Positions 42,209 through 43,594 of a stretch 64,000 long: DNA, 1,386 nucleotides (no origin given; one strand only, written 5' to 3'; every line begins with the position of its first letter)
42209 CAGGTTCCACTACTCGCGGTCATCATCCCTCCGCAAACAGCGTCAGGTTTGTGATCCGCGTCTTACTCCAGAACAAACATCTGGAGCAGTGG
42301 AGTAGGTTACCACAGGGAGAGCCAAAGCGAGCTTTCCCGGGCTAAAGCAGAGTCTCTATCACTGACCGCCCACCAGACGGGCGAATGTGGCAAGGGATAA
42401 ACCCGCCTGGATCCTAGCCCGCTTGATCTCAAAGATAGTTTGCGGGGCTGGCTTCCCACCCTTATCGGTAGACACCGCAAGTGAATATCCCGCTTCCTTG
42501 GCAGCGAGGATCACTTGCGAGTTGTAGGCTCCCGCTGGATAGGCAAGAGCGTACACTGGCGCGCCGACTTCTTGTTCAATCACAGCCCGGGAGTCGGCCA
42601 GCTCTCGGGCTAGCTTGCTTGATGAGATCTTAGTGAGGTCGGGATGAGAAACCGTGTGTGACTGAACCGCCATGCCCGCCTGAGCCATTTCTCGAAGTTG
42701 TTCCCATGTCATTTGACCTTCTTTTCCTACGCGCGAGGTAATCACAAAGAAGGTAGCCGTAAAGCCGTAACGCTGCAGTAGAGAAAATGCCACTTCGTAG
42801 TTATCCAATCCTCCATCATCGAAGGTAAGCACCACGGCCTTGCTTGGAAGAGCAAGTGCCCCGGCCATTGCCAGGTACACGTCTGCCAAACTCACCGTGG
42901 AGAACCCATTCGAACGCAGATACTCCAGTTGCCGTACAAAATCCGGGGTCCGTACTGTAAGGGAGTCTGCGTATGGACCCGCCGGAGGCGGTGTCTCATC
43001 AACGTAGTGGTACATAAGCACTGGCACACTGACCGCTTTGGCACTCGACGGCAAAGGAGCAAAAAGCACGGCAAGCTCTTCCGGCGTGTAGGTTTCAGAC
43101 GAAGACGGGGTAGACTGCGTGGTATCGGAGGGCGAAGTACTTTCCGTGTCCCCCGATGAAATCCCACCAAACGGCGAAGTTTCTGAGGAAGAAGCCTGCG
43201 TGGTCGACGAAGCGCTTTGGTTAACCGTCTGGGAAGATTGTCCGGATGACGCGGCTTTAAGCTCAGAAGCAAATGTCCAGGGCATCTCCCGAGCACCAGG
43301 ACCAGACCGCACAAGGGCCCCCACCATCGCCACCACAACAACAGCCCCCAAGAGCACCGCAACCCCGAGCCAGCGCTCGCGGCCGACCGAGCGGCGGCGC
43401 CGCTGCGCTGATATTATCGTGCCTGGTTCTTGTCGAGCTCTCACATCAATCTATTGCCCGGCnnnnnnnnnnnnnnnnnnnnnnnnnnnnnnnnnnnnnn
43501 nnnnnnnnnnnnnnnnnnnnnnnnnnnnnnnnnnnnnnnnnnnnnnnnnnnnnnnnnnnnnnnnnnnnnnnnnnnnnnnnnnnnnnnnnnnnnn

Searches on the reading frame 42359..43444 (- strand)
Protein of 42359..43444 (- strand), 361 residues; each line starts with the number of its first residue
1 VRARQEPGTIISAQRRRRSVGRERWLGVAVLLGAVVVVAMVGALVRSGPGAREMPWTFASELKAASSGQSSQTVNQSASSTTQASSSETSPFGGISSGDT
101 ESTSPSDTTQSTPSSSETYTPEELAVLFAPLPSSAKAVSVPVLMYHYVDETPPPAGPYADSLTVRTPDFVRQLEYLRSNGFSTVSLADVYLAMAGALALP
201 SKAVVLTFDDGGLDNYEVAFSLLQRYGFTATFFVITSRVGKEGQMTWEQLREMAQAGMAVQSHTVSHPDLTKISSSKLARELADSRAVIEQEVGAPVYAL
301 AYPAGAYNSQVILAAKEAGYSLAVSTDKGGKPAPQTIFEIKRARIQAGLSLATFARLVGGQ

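Call 40: search_protein_families(library=pfam, proteins=[window:42359-43444:-], max_evalue=0.001)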
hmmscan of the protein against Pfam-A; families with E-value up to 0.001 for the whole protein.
window:42359-43444:- (361 aa): 1 family
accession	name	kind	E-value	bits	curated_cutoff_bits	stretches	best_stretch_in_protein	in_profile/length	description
PF01522.26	Polysacc_deac_1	-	1.9e-32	112.3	23.1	1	200-321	5-122/124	Polysaccharide deacetylase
